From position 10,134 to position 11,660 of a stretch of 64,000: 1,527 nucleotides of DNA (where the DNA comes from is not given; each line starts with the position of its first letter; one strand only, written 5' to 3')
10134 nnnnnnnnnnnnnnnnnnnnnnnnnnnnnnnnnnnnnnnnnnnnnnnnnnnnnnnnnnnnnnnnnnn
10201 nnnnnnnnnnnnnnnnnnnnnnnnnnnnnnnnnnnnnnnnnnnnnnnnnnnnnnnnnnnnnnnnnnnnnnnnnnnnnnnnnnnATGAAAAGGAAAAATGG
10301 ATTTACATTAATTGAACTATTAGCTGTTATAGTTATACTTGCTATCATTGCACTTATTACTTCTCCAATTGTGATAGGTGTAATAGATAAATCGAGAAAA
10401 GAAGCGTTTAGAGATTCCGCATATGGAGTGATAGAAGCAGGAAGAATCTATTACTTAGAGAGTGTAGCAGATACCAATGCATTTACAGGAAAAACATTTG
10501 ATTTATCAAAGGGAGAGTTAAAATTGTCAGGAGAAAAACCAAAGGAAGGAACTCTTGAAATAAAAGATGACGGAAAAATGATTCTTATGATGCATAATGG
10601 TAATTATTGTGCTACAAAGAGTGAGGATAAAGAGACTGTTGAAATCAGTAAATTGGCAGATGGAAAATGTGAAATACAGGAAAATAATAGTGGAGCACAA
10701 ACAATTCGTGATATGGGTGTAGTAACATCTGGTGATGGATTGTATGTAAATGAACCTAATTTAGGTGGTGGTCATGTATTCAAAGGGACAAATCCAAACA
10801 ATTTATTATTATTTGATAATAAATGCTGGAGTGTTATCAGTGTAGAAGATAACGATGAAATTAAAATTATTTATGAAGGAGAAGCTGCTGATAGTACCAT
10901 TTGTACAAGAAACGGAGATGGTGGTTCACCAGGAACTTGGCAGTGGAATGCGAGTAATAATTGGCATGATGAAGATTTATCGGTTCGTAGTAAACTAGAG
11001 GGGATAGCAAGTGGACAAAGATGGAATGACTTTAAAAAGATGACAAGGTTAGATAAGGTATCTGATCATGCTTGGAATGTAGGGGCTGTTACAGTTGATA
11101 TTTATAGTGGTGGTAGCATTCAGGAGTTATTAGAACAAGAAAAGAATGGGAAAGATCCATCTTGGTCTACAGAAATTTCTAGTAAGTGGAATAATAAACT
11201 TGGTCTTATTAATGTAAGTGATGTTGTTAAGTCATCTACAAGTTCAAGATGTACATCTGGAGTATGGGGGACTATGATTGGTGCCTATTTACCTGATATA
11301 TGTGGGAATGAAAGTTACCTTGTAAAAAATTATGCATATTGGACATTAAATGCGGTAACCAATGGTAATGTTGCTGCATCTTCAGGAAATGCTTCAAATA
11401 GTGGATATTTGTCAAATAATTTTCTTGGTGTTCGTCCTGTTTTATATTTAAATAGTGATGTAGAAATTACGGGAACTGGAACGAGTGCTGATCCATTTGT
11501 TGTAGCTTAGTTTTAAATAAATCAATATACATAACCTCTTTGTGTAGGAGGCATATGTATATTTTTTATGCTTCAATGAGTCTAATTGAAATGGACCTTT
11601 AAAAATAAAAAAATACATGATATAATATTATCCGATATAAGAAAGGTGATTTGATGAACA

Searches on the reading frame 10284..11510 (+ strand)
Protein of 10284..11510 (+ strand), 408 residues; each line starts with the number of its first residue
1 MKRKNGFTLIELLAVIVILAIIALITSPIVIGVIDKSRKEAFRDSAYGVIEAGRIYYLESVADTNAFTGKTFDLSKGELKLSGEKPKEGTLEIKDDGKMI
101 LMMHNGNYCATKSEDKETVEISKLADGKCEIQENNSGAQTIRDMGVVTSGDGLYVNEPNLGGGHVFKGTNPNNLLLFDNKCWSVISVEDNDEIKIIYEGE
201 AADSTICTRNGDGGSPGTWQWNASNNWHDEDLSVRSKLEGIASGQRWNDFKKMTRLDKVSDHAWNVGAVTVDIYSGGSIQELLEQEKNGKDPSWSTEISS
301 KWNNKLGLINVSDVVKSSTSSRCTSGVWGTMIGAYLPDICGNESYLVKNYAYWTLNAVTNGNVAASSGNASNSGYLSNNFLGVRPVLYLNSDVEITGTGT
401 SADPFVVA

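Call 31: search_protein_families(library=pfam, proteins=[window:10284-11510:+], max_evalue=0.00001)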
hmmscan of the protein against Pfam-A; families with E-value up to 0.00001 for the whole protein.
window:10284-11510:+ (408 aa): 1 family
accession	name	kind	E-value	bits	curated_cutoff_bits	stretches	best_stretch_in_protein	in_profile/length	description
PF07963.17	N_methyl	-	2.1e-08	33.8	21.2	1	1-25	1-25/27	Prokaryotic N-terminal methylation motif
